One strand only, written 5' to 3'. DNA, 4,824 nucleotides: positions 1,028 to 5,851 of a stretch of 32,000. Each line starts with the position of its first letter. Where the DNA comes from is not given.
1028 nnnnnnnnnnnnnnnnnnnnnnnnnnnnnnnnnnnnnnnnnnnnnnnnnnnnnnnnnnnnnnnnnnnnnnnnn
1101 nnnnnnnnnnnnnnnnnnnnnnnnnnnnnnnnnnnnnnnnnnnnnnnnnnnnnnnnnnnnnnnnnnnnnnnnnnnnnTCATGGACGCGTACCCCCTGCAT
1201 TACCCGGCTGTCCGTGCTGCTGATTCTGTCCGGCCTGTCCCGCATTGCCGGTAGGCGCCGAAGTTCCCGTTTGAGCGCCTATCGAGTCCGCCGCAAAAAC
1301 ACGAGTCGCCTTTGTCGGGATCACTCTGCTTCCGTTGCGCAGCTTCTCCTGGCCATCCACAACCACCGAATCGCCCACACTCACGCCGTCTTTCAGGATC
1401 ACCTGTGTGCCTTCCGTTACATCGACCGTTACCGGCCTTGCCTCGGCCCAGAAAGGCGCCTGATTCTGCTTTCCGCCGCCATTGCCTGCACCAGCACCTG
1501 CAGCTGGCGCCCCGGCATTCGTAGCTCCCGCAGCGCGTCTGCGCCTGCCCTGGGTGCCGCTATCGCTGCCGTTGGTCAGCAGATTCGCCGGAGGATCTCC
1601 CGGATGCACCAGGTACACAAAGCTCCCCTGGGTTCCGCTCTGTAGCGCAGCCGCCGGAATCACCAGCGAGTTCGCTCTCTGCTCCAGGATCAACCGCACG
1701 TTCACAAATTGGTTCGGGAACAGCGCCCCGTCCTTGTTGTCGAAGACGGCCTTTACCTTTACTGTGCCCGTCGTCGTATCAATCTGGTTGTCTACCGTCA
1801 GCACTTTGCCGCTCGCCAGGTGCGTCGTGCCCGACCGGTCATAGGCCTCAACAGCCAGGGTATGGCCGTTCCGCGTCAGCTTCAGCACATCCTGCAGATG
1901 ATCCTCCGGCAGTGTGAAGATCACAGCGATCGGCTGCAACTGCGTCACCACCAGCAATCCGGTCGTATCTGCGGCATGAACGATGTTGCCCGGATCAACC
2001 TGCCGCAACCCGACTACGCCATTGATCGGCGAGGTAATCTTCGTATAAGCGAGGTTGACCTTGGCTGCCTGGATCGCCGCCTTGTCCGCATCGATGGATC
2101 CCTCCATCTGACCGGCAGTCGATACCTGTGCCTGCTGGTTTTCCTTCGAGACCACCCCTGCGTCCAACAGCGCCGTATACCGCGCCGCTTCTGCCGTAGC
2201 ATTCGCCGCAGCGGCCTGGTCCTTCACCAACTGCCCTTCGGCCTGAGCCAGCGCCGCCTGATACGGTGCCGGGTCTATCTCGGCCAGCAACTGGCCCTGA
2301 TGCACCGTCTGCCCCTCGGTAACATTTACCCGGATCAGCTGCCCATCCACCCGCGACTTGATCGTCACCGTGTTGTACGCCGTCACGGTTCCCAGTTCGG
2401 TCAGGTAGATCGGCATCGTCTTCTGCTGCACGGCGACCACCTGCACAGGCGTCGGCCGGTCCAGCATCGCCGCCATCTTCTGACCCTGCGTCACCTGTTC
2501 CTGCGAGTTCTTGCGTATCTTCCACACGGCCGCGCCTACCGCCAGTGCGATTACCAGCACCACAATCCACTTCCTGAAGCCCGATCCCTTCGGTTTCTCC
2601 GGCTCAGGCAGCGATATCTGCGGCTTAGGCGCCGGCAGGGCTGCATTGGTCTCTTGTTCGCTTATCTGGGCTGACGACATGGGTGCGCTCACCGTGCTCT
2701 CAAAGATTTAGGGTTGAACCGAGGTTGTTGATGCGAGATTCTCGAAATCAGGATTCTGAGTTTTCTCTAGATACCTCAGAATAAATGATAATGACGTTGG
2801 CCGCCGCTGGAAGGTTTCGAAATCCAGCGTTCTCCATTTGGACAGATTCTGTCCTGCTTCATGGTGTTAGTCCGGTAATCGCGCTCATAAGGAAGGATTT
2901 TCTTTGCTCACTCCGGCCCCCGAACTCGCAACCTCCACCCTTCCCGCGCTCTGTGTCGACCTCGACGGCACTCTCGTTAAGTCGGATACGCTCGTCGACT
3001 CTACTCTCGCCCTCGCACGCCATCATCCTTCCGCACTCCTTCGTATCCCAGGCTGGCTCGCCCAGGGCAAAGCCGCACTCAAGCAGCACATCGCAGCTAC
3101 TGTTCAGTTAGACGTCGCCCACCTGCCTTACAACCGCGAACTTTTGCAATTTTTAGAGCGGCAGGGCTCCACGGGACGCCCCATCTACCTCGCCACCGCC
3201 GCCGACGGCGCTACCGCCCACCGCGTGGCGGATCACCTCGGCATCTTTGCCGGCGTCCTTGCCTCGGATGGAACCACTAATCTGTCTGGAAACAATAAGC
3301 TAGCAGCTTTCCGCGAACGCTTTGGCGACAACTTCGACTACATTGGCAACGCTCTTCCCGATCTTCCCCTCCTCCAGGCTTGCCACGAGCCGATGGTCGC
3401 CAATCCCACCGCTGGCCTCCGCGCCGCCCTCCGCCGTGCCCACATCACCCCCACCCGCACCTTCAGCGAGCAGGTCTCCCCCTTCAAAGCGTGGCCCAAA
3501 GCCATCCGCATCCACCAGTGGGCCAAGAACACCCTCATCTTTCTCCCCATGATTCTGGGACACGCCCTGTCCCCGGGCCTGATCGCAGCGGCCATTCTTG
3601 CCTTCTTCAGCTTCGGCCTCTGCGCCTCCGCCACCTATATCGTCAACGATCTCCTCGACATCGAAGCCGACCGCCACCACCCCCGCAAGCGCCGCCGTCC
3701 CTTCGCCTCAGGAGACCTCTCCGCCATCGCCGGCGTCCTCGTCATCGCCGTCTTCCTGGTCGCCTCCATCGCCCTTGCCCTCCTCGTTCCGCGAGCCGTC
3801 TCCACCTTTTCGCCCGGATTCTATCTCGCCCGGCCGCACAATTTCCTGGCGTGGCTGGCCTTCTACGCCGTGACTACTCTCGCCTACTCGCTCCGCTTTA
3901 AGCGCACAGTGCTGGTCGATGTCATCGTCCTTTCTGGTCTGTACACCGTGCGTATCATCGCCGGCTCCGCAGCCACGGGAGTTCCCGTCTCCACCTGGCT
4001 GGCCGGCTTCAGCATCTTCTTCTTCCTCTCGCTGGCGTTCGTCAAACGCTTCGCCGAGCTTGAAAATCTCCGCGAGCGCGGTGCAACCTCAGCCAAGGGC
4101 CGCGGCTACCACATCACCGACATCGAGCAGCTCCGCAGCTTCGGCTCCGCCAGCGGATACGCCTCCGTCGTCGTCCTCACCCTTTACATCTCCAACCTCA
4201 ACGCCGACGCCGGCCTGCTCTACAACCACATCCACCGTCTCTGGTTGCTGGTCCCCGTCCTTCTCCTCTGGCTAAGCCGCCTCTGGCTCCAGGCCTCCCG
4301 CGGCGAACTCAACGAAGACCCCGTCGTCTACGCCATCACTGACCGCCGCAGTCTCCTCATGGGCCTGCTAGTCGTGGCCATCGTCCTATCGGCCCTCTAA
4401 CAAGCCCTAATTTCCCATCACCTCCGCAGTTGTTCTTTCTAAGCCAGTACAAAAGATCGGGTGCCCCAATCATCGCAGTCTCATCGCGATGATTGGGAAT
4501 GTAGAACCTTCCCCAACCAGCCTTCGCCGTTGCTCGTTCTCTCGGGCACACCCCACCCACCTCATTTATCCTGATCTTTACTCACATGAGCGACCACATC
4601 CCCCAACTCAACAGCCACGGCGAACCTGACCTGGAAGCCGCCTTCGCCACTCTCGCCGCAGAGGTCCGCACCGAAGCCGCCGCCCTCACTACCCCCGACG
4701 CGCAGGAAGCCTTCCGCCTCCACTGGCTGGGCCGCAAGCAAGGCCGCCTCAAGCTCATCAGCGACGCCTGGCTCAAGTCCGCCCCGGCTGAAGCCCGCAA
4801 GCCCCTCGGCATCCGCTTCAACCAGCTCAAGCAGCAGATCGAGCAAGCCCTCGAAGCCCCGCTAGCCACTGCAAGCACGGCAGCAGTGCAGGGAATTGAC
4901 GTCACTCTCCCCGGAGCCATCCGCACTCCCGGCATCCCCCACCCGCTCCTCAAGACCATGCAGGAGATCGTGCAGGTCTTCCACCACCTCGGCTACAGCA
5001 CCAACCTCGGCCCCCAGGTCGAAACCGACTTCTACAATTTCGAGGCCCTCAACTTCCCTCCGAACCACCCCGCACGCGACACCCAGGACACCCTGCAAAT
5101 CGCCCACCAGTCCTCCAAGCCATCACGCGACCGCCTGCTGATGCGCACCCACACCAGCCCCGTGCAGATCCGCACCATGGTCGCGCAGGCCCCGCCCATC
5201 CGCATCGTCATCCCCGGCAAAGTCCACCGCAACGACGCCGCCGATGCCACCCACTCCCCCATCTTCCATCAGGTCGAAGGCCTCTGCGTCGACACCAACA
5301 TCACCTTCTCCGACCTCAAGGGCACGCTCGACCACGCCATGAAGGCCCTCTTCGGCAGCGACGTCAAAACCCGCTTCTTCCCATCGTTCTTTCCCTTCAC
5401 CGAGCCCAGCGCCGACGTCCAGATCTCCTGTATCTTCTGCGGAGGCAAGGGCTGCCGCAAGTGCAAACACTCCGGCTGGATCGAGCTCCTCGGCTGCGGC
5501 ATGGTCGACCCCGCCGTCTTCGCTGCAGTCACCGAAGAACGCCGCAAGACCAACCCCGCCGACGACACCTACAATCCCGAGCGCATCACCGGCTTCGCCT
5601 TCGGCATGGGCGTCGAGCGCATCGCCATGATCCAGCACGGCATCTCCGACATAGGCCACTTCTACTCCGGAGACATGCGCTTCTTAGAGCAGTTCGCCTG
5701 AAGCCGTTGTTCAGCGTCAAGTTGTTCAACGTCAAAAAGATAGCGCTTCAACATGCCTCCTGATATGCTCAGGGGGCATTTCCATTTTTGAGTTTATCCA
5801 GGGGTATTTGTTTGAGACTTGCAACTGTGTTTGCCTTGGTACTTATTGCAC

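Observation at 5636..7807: Three direct copies of the pheS 3' end bracket two AT-richer cargo segments: a footprint of serial insertion at pheS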

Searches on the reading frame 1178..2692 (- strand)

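Call 76: search_protein_families(library=pfam, proteins=[window:1178-2692:-], max_evalue=0.001)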
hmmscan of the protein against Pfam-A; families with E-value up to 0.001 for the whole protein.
window:1178-2692:- (504 aa): 3 families
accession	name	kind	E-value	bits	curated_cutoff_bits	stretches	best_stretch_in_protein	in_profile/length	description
PF16576.10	HlyD_D23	-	7e-17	61.9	30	1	107-330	18-214/214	Barrel-sandwich domain of CusB or HlyD membrane-fusion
PF13437.12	HlyD_3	-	1.2e-10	42.5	22.2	1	218-320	1-96/106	HlyD family secretion protein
PF13533.13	Biotin_lipoyl_2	-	9.7e-10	38.5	29.8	1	109-140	1-32/32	Biotin-lipoyl like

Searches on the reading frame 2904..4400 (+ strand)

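Call 6: search_protein_families(library=pfam, proteins=[window:2904-4400:+], max_evalue=0.01)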
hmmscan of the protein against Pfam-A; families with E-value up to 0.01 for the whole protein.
window:2904-4400:+ (498 aa): 3 families
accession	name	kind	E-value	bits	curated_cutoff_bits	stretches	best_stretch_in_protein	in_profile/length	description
PF01040.23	UbiA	-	1.7e-19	70.6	34.2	1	217-465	6-230/250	UbiA prenyltransferase family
PF00702.32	Hydrolase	-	0.00063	20.6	26.4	0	50-124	74-150/191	haloacid dehalogenase-like hydrolase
PF12710.13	HAD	-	0.00083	20.3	27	0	19-157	4-188/189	haloacid dehalogenase-like hydrolase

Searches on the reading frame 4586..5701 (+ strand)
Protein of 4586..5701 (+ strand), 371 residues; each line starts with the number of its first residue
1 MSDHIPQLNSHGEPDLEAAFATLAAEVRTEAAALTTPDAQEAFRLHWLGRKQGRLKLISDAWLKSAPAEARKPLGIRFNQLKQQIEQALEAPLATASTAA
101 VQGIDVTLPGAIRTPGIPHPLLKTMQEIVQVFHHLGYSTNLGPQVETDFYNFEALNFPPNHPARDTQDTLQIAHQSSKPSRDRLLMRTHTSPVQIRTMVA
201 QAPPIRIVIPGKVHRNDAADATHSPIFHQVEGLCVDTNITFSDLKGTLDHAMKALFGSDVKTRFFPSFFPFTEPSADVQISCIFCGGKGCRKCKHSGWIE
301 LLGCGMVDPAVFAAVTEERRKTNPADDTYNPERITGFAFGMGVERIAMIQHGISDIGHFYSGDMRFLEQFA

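Call 6: search_protein_families(library=pfam, proteins=[window:4586-5701:+], max_evalue=0.01)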
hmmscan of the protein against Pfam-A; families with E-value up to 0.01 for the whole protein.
window:4586-5701:+ (371 aa): 2 families
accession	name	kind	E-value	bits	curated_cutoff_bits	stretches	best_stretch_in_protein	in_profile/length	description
PF01409.25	tRNA-synt_2d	-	3e-92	309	19.8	1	104-370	2-246/246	tRNA synthetases class II core domain (F)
PF02912.23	Phe_tRNA-synt_N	-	2.1e-08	34.4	22.3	1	36-100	2-64/69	Aminoacyl tRNA synthetase class II, N-terminal domain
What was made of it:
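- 4586..5701 (+): pheS, the functional phenylalanyl-tRNA synthetase alpha subunit gene. Pfam tRNA-synt_2d E 3e-92 plus Phe_tRNA-synt_N (call 6).
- Checked: pheS is 4586-5701 (+), with Pfam tRNA-synt_2d at E 3e-92 (call 6).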

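Call 9: find_related_loci(query=window:4586-5701:+, collection=genome_contigs, flank=10000)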
Query window:4586-5701:+ (371 aa) in genome_contigs; peptide patterns used: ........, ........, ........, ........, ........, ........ (x = any residue, [..] = any of these).
600 stretches matched a pattern (row limit reached: there are more); 580 encode a relative of the query (tblastn E <= 1e-3); the best 80 are kept; 80 distinct loci.
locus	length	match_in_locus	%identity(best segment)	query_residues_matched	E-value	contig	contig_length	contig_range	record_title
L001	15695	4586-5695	89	1-371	0e+0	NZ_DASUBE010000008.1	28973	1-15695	MAG: Edaphobacter sp. isolate SMAG_U2513 k141_219029, whole genome shotgun sequence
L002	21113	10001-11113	85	1-371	0e+0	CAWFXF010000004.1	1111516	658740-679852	MAG: uncultured Acidobacteriaceae bacterium isolate MFD06714.bin.1.155 genome assembly, contig: contig_41186, whole geno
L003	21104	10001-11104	86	1-371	0e+0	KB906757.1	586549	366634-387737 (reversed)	Acidobacteriaceae bacterium KBS 89 genomic scaffold G003DRAFT_scaffold00004.4, whole genome shotgun sequence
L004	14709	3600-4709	85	1-371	0e+0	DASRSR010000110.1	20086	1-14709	MAG TPA_asm: Edaphobacter sp. isolate SMAG_U6103 k141_834109, whole genome shotgun sequence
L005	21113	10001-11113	83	1-371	0e+0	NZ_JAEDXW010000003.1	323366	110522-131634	Edaphobacter sp. HDX4 NODE_3_length_323366_cov_373.419550, whole genome shotgun sequence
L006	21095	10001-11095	86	1-371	0e+0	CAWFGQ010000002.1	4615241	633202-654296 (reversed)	MAG: uncultured Acidobacteriaceae bacterium isolate MFD04967.bin.1.60 genome assembly, contig: contig_9214, whole genome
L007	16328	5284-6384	85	1-371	0e+0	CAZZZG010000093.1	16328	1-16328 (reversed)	MAG: uncultured Edaphobacter sp. isolate Brown_AC.bin.1 genome assembly, contig: NODE_198_length_16328_cov_7.485405, who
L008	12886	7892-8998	84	1-371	0e+0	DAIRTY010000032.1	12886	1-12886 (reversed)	MAG TPA_asm: Acidobacteriaceae bacterium isolate CTOTU11297 NODE_1346_length_12886_cov_6.671499, whole genome shotgun se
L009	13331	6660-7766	83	1-371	0e+0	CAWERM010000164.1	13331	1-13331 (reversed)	MAG: uncultured Acidobacteriaceae bacterium isolate MFD02138.bin.2.43 genome assembly, contig: contig_31505, whole genom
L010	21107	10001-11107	83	1-371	0e+0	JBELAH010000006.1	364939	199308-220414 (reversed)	MAG: Acidobacteriaceae bacterium isolate SPRUCE 89 SPRUCE_89_6, whole genome shotgun sequence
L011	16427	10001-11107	85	1-371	0e+0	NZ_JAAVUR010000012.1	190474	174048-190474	Granulicella sp. dw_53 12, whole genome shotgun sequence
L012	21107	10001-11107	83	1-371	0e+0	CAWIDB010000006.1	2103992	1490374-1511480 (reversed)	MAG: uncultured Acidobacteriaceae bacterium isolate MFD01231.bin.1.48 genome assembly, contig: contig_671, whole genome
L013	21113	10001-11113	83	1-371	0e+0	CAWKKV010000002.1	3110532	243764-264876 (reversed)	MAG: uncultured Acidobacteriaceae bacterium isolate MFD04580.bin.2.6 genome assembly, contig: contig_2727, whole genome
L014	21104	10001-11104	80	1-371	0e+0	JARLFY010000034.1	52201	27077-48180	MAG: Acidobacteriaceae bacterium isolate MAG_BO262 MetaBAT2_Bin_262_sub_Oxic_k141_442964, whole genome shotgun sequence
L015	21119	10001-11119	78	1-371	0e+0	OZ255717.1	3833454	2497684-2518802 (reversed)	MAG: Acidobacteriaceae bacterium isolate d12f4ae7-fd9c-48d9-9f87-5c589254923f genome assembly, chromosome: 1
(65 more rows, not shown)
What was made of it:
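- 4586..5701 (+): Orthologs are 67-89% aa identical in 80 Acidobacteriaceae loci (call 9).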

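Call 18: find_encoding_contigs(protein=window:4586-5701:+, flank=10000, max_places=10)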
Protein window:4586-5701:+ (371 aa): no gene with exactly this product is on record in the collection.

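Call 58: search_protein_families(library=pfam, alignment_id=A5, max_evalue=0.00001)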
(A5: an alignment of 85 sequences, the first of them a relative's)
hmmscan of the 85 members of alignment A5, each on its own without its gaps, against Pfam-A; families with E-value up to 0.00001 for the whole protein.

A. member 1, L002:11121-11846:- (241 aa): 1 family
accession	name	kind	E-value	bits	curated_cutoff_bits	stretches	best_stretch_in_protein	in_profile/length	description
PF14023.12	Bestrophin-like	-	1.1e-16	61.6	32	1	15-232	14-231/232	Bestrophin-like domain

B. families by the number of members that match (of 85 scanned): 76 families (the first 25 are shown)
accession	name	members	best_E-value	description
PF13191.12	AAA_16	6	2.5e-18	AAA ATPase domain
PF14023.12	Bestrophin-like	6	1.1e-16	Bestrophin-like domain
PF13401.12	AAA_22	6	1.2e-10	AAA domain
PF04389.22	Peptidase_M28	3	4.5e-33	Peptidase family M28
PF02518.31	HATPase_c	3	1.3e-22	Histidine kinase-, DNA gyrase B-, and HSP90-like ATPase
PF01243.27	PNPOx_N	3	2.2e-12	Pyridoxamine 5'-phosphate oxidase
PF01925.25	TauE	2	1e-49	Sulfite exporter TauE/SafE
PF01757.29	Acyl_transf_3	2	2.3e-27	Acyltransferase domain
PF07859.19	Abhydrolase_3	2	1.1e-21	alpha/beta hydrolase fold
PF20434.5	BD-FAE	2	4.6e-18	BD-FAE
PF00072.30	Response_reg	2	2.3e-15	Response regulator receiver domain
PF00326.27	Peptidase_S9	2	3.4e-11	Prolyl oligopeptidase family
PF00512.31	HisKA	2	4.7e-09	His Kinase A (phospho-acceptor) domain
PF02504.20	FA_synthesis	1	1.4e-114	Fatty acid synthesis protein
PF00171.27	Aldedh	1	4.6e-101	Aldehyde dehydrogenase family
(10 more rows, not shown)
